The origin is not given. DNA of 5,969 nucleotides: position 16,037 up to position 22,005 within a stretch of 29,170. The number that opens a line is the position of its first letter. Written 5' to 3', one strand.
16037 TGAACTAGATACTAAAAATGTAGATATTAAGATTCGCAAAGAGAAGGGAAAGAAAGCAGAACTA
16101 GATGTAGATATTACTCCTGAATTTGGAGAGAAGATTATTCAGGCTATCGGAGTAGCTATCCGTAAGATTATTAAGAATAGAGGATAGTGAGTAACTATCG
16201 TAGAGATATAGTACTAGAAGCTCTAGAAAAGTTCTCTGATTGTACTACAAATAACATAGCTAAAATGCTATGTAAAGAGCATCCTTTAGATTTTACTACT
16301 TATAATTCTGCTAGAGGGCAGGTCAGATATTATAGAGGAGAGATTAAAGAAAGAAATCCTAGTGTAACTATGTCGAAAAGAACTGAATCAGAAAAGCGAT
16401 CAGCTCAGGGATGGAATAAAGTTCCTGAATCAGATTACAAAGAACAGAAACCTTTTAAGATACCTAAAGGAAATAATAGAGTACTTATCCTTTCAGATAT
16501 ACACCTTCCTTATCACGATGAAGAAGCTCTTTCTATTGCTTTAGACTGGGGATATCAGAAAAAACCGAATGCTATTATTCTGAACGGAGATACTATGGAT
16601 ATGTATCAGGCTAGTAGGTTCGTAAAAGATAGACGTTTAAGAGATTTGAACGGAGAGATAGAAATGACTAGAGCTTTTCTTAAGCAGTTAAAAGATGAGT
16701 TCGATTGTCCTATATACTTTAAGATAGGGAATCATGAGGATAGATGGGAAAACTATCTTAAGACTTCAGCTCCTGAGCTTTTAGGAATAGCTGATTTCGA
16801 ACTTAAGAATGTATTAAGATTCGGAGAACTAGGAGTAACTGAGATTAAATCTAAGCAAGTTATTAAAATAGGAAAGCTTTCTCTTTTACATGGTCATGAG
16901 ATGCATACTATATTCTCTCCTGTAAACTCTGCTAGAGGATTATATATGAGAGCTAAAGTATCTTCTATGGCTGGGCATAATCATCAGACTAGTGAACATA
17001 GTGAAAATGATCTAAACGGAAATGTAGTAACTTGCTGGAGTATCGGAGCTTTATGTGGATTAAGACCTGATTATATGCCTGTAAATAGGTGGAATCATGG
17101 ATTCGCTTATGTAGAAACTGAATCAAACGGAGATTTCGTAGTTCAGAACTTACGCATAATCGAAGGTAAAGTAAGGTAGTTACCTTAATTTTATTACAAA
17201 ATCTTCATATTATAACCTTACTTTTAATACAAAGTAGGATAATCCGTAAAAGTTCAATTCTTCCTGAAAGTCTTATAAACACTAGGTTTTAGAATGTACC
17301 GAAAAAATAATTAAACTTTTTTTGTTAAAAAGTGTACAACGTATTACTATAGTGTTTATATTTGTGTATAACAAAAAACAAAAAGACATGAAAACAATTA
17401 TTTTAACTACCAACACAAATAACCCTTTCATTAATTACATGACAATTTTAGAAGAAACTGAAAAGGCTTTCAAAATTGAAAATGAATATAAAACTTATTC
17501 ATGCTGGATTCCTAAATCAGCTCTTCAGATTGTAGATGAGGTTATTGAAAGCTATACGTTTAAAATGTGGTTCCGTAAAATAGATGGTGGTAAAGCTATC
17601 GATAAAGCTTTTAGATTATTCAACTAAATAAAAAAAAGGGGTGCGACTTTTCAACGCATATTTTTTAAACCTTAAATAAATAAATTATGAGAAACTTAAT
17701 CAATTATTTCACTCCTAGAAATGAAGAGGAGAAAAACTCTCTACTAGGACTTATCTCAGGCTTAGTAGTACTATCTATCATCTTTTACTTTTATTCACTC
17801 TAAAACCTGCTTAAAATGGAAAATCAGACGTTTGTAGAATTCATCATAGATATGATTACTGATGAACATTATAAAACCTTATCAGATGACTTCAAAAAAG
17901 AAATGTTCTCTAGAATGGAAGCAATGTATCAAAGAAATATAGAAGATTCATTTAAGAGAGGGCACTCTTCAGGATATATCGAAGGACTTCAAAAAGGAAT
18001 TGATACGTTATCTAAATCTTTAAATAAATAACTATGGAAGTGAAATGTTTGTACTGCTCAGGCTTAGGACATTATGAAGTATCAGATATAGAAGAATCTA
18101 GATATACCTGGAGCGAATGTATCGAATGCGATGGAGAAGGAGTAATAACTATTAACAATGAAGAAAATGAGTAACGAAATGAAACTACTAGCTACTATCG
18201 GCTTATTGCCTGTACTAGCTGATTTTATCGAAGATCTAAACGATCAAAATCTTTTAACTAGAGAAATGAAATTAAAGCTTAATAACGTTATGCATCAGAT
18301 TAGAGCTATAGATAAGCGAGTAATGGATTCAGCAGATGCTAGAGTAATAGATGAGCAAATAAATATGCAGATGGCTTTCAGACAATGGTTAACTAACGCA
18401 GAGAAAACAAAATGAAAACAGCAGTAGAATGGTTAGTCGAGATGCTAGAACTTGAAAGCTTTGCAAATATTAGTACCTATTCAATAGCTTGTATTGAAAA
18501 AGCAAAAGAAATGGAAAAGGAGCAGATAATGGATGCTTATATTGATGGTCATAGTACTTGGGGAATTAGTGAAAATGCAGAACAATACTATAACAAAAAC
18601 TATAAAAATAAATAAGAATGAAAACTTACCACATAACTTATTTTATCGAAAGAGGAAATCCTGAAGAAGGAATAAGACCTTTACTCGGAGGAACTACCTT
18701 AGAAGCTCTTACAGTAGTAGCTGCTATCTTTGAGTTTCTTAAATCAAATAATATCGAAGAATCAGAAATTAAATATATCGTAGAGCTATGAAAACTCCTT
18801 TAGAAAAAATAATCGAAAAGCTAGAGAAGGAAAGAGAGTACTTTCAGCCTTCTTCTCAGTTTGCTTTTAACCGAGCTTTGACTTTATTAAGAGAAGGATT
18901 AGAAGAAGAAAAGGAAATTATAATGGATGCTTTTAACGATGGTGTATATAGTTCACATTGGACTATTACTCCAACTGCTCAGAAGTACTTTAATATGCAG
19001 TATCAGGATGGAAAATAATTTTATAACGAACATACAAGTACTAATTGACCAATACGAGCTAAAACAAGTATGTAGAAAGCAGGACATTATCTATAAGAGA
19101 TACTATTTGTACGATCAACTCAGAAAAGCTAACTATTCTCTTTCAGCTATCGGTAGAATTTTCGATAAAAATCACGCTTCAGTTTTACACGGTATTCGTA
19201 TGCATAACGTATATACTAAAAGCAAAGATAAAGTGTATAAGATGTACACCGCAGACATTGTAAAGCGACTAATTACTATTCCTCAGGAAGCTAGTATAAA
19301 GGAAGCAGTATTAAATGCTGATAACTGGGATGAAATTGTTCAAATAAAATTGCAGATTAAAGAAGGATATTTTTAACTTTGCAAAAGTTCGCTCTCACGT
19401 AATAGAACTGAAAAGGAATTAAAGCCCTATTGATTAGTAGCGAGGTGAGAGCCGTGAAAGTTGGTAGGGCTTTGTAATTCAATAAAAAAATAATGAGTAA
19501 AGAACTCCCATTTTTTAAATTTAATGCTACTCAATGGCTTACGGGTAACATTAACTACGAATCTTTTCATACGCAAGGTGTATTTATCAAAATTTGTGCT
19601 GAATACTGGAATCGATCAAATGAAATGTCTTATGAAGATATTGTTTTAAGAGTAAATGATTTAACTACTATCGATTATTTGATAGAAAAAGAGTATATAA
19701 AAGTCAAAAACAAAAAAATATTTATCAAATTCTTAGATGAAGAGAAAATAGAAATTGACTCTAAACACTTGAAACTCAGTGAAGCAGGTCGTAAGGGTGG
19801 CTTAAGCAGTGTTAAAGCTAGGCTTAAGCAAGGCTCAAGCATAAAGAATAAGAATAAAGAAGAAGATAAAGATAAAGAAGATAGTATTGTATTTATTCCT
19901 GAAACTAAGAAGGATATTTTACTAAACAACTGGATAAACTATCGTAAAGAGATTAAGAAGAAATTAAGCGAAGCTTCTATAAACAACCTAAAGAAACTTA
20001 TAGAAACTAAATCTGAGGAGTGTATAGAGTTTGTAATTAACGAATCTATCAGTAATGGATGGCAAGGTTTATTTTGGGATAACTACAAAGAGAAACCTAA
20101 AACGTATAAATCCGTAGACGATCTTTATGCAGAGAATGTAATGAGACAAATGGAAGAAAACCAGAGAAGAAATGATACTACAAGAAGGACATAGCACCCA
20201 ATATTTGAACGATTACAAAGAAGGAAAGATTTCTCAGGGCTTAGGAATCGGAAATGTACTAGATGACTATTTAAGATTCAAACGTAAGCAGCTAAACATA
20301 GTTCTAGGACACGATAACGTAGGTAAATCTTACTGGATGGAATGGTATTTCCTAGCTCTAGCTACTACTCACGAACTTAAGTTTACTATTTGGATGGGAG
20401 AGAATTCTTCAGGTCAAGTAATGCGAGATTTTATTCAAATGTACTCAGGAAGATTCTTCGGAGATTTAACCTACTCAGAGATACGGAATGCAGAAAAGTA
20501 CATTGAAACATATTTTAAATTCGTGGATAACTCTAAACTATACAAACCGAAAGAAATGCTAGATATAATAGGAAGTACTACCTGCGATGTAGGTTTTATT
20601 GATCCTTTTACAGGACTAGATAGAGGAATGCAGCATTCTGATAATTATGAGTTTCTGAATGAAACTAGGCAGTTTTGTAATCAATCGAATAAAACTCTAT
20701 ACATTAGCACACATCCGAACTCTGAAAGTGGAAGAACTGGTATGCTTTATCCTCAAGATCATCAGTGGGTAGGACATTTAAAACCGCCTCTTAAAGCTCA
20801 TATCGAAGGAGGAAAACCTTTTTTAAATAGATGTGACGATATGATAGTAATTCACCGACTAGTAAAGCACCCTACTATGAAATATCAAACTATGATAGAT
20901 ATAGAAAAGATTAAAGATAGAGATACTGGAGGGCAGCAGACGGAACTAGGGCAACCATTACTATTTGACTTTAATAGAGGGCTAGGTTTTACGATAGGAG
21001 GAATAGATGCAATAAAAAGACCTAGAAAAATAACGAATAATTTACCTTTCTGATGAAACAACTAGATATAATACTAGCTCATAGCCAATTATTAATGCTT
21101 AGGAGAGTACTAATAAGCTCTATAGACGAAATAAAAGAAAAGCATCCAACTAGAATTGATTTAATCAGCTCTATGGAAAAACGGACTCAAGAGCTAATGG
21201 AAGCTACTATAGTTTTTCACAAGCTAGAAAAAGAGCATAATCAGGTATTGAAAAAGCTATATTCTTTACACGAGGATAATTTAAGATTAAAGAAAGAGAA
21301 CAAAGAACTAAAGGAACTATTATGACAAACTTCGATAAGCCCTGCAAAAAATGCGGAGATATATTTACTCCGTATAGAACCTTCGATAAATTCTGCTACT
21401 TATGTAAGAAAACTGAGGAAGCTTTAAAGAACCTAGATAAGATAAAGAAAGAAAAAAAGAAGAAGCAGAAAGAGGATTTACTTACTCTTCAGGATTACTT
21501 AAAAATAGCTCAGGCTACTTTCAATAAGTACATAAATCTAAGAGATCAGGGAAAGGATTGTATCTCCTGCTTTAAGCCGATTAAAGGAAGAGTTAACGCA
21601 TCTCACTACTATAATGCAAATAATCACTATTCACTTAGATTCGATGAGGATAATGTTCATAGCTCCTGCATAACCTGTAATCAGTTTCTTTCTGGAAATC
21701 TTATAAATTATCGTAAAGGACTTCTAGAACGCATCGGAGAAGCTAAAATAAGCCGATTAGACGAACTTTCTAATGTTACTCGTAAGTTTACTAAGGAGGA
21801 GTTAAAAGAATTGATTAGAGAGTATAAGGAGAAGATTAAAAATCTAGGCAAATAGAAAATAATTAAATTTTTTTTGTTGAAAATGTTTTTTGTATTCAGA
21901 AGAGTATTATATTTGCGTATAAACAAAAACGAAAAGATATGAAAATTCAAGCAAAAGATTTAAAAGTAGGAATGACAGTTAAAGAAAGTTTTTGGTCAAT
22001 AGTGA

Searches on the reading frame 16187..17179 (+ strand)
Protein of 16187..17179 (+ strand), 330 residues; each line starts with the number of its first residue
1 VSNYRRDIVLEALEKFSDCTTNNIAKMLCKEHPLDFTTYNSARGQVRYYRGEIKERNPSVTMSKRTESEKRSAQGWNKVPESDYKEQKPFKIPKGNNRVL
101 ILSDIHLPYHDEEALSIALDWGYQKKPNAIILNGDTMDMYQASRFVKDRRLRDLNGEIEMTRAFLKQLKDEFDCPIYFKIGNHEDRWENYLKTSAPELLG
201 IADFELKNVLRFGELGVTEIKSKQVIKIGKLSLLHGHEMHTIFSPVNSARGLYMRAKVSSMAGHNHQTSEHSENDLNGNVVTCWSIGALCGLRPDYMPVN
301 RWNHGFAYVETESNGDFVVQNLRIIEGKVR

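Call 9: search_protein_families(library=phrogs, proteins=[window:16187-17179:+])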
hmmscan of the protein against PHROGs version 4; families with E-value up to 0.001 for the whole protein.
window:16187-17179:+ (330 aa): 4 families
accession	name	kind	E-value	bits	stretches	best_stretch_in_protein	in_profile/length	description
phrog_221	-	other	3.3e-43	149.3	1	9-314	28-339/367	metallo-phosphoesterase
phrog_20266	-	other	9e-15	55.4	1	101-202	179-282/450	metallo-phosphoesterase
phrog_7339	-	DNA, RNA and nucleotide metabolism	9e-08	32.8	1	94-278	27-211/263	DNA repair exonuclease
phrog_1649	-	other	0.00026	20.8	1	96-187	35-107/308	metallo-phosphoesterase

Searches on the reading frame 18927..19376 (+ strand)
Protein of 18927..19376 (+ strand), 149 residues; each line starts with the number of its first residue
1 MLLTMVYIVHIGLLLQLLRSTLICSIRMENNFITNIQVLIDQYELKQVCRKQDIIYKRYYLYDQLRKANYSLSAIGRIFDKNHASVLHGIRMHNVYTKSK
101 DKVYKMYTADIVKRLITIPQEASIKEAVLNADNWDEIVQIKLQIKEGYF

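Call 66: search_protein_families(library=pfam, proteins=[window:18927-19376:+], max_evalue=0.01)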
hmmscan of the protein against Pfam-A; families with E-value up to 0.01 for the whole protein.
window:18927-19376:+ (149 aa): 1 family
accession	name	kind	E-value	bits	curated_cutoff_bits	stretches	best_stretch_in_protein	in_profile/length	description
PF08299.17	Bac_DnaA_C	-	8.2e-06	26.2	31.5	1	40-91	14-67/69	Bacterial dnaA protein helix-turn-helix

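Call 84: search_protein_families(library=phrogs, proteins=[window:18927-19376:+], max_evalue=0.001)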
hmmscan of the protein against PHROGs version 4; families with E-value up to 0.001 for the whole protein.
window:18927-19376:+ (149 aa): 0 families

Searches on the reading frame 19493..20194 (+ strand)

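Call 66: search_protein_families(library=pfam, proteins=[window:19493-20194:+], max_evalue=0.01)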
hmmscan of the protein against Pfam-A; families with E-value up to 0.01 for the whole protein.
window:19493-20194:+ (233 aa): 0 families

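Call 84: search_protein_families(library=phrogs, proteins=[window:19493-20194:+], max_evalue=0.001)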
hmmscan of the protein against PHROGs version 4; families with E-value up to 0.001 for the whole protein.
window:19493-20194:+ (233 aa): 3 families
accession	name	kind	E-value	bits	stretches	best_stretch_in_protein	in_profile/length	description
phrog_29280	-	unknown function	1.3e-14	55.5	1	1-148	1-146/286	-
phrog_18589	-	unknown function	8.6e-11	43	1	133-225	34-121/156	-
phrog_678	-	DNA, RNA and nucleotide metabolism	5.2e-09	37.1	1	59-229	105-325/346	replication initiation O-like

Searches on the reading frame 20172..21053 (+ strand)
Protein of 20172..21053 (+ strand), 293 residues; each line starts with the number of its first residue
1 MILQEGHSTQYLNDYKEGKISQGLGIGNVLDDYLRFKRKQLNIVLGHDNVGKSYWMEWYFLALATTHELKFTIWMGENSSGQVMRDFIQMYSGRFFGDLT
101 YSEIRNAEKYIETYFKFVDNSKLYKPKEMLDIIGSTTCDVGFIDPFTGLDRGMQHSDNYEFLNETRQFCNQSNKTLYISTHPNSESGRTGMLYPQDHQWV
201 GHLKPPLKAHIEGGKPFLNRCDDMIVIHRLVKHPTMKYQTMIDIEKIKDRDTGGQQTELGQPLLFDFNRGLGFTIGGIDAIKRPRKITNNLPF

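Call 66: search_protein_families(library=pfam, proteins=[window:20172-21053:+], max_evalue=0.01)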
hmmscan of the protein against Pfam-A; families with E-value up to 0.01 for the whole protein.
window:20172-21053:+ (293 aa): 0 families

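Call 84: search_protein_families(library=phrogs, proteins=[window:20172-21053:+], max_evalue=0.001)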
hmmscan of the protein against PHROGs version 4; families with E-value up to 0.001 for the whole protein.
window:20172-21053:+ (293 aa): 5 families
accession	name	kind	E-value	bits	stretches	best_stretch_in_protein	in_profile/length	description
phrog_18375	-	DNA, RNA and nucleotide metabolism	2.5e-18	66.7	1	19-262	354-604/644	DNA primase/helicase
phrog_239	-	DNA, RNA and nucleotide metabolism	1.8e-14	54.6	1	34-268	352-592/801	DNA primase/helicase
phrog_5482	-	unknown function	1.2e-09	38.4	1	33-234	46-253/341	-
phrog_19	-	DNA, RNA and nucleotide metabolism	4e-06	27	1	12-255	327-566/621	DnaB-like replicative helicase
phrog_19930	-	DNA, RNA and nucleotide metabolism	9e-06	25.2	1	139-256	507-626/865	DNA polymerase/primase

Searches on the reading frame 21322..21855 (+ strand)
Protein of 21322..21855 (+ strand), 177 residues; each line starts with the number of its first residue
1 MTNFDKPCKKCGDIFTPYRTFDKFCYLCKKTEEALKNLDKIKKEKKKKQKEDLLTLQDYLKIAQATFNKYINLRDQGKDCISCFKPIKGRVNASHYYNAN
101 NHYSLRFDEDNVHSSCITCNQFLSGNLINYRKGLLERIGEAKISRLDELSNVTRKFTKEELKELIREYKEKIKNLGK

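Call 66: search_protein_families(library=pfam, proteins=[window:21322-21855:+], max_evalue=0.01)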
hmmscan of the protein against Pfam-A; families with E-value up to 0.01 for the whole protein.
window:21322-21855:+ (177 aa): 1 family
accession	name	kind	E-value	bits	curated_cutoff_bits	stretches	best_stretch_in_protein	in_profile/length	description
PF05766.18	NinG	-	5.5e-36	124.7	25.4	1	8-177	9-192/193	Bacteriophage Lambda NinG protein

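Call 72: find_related_loci(query=window:21322-21855:+, collection=viral_contigs, flank=10000)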
Query window:21322-21855:+ (177 aa) in viral_contigs; peptide patterns used: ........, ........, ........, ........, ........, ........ (x = any residue, [..] = any of these).
266 stretches matched a pattern; 123 encode a relative of the query (tblastn E <= 1e-3); the best 80 are kept; 80 distinct loci.
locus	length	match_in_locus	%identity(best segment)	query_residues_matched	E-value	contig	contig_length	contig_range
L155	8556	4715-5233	96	1-173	1e-108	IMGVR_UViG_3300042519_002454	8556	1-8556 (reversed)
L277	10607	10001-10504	90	6-173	1e-87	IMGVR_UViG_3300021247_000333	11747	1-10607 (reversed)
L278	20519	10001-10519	80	1-173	5e-87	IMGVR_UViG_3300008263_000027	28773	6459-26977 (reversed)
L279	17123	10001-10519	82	1-173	3e-85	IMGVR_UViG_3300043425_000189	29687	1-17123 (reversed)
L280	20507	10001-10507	62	6-170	5e-65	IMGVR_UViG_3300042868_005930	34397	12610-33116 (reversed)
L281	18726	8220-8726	61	5-169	2e-63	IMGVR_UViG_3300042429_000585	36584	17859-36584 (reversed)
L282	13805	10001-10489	61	11-169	6e-62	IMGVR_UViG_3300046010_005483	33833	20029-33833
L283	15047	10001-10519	62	1-173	3e-61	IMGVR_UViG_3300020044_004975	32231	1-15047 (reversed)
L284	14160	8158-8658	59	8-173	8e-59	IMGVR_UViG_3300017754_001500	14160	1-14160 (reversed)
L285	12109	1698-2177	62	15-173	1e-58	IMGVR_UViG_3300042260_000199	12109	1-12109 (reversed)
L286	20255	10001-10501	61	8-173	1e-58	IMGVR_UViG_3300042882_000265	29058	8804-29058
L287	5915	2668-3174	59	8-175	1e-58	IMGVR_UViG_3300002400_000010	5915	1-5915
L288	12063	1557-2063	57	8-175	6e-58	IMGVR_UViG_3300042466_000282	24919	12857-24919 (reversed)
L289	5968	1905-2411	57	8-175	6e-58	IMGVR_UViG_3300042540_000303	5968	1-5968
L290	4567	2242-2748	54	8-175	6e-58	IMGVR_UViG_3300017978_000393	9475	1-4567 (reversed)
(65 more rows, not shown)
